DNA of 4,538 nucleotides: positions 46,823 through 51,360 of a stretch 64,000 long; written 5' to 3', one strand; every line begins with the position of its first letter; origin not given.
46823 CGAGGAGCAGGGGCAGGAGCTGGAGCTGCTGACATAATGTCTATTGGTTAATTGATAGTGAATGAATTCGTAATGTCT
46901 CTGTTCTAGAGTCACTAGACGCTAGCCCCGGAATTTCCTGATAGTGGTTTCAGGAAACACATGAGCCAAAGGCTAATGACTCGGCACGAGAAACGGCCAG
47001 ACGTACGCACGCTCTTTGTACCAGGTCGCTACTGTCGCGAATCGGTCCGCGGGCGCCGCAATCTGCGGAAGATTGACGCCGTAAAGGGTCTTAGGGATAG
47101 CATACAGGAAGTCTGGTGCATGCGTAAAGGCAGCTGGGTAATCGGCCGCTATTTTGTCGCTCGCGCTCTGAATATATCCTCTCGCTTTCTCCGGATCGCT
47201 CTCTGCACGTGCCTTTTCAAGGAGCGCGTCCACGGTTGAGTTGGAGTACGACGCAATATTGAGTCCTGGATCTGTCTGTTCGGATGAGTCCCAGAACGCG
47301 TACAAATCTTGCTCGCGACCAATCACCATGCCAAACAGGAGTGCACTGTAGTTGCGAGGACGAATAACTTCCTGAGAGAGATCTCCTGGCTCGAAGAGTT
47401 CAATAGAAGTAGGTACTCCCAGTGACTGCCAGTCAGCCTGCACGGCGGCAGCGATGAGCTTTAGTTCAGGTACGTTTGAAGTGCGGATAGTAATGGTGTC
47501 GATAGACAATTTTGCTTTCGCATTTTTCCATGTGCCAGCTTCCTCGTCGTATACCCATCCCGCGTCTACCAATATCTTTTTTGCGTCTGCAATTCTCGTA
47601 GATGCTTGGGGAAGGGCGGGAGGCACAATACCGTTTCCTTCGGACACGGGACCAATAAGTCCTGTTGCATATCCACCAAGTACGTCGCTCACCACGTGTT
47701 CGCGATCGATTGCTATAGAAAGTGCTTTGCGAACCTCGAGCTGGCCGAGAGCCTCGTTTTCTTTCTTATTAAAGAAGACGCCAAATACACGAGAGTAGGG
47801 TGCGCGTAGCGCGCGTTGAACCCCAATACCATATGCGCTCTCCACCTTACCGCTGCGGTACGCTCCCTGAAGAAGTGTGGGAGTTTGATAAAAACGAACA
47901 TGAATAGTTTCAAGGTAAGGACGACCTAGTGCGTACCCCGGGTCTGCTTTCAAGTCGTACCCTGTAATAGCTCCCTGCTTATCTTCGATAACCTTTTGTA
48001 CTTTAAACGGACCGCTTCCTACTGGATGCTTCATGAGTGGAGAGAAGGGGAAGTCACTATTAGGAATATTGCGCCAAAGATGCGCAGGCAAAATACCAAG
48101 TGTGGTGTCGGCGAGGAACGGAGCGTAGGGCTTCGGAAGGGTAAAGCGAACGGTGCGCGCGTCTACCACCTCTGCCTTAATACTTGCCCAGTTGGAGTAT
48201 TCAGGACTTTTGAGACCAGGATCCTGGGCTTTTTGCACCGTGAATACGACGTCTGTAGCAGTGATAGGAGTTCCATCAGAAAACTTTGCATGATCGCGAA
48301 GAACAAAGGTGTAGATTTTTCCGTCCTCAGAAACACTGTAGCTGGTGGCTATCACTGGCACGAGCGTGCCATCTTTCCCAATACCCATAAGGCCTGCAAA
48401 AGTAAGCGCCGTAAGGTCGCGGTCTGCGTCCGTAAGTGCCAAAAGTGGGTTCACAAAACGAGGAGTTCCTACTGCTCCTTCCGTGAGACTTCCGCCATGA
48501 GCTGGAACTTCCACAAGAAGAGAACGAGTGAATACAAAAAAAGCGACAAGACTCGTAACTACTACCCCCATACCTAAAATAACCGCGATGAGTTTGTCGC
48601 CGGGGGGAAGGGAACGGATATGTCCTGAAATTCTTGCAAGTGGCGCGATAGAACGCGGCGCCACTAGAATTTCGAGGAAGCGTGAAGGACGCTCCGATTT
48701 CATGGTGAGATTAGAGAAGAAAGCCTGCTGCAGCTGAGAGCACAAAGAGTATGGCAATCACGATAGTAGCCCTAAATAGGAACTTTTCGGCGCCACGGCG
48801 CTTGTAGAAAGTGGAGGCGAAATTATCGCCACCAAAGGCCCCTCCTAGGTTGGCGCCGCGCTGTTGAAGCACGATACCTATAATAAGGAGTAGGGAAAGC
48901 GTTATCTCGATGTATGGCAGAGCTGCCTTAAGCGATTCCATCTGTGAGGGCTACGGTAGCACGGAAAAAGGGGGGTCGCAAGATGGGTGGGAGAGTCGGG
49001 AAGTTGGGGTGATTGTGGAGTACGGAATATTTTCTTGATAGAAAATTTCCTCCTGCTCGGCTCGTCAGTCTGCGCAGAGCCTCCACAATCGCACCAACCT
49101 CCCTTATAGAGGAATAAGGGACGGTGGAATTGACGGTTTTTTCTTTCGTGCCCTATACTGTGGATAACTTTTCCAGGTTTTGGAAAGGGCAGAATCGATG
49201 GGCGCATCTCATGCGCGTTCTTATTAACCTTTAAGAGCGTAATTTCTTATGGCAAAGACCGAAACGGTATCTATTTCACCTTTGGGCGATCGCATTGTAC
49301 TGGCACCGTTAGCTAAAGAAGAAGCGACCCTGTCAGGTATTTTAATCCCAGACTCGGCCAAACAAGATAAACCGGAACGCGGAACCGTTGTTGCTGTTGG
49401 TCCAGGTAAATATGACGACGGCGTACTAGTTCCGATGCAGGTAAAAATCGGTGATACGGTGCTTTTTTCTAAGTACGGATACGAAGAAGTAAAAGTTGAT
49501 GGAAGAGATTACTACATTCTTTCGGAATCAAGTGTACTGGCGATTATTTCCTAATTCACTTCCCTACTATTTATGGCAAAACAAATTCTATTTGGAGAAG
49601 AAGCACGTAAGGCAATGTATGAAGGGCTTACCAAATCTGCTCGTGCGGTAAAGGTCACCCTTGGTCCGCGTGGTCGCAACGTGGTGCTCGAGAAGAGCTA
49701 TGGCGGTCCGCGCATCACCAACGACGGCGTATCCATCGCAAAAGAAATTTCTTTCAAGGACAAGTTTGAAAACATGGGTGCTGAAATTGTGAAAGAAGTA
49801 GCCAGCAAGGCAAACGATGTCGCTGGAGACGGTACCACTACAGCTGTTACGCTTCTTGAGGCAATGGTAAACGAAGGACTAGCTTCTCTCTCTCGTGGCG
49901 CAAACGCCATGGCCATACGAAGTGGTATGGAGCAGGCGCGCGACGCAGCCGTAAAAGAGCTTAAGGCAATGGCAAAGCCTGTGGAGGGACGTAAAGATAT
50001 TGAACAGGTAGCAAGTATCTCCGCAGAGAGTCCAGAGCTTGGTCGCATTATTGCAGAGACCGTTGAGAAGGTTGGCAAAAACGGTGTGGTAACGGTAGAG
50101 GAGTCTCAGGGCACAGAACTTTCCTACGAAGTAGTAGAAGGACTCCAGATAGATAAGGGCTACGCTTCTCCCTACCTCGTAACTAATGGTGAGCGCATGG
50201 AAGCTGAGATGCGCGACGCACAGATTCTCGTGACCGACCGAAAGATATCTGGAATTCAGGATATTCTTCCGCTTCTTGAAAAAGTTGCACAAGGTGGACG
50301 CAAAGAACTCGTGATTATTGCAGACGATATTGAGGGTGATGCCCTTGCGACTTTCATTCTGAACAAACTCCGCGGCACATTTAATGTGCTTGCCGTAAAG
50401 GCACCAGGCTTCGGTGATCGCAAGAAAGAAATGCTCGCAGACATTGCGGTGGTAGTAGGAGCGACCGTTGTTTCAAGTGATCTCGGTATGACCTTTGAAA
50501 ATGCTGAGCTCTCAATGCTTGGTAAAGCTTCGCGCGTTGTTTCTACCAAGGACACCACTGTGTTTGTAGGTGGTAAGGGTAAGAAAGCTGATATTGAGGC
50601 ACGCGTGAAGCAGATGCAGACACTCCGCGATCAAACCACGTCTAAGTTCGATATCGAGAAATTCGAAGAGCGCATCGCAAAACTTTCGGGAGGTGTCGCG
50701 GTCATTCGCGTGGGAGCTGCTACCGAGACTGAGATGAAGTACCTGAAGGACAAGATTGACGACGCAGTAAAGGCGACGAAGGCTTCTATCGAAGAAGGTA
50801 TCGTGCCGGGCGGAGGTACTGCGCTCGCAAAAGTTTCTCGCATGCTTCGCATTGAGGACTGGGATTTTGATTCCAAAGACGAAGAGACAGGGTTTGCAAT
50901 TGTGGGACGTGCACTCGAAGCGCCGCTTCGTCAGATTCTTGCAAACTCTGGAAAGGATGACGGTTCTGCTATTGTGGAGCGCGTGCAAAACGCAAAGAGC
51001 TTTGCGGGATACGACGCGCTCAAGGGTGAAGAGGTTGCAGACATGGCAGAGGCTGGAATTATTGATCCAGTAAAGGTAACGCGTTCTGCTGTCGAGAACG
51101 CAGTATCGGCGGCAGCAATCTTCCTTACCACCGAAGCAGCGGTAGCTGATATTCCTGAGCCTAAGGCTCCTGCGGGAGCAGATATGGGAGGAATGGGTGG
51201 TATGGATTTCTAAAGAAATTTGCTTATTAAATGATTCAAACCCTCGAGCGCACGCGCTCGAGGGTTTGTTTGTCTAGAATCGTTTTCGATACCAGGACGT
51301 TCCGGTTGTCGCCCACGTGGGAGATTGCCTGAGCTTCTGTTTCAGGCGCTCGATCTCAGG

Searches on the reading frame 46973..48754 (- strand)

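Call 22: search_protein_families(library=pfam, proteins=[window:46973-48754:-], max_evalue=0.001)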
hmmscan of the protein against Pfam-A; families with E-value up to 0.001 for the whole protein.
window:46973-48754:- (593 aa): 1 family
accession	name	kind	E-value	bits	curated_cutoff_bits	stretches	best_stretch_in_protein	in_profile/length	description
PF00496.27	SBP_bac_5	-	5.4e-59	200.6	32.4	1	131-487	2-357/368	Bacterial extracellular solute-binding proteins, family 5 Middle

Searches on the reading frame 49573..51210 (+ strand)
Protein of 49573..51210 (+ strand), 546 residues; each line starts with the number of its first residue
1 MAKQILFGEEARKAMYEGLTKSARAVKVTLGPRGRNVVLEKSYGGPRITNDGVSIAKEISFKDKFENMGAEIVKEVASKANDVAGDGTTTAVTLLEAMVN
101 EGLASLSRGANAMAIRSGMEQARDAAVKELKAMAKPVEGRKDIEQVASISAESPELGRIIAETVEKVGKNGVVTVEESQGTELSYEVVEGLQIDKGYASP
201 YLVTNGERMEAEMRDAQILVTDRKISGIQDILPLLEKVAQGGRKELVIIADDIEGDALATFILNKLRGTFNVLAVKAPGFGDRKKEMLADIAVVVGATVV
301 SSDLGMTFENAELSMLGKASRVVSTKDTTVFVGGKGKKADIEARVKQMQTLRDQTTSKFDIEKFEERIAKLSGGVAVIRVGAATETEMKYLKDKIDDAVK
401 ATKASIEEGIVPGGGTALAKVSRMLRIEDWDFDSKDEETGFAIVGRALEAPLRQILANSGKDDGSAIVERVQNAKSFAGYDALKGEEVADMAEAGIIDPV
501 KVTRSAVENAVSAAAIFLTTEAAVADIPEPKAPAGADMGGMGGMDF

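Call 22: search_protein_families(library=pfam, proteins=[window:49573-51210:+], max_evalue=0.001)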
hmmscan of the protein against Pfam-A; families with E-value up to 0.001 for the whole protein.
window:49573-51210:+ (546 aa): 1 family
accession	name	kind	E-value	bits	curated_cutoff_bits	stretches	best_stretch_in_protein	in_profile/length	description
PF00118.29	Cpn60_TCP1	-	1.8e-71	241.8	34.3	1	23-526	2-488/490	TCP-1/cpn60 chaperonin family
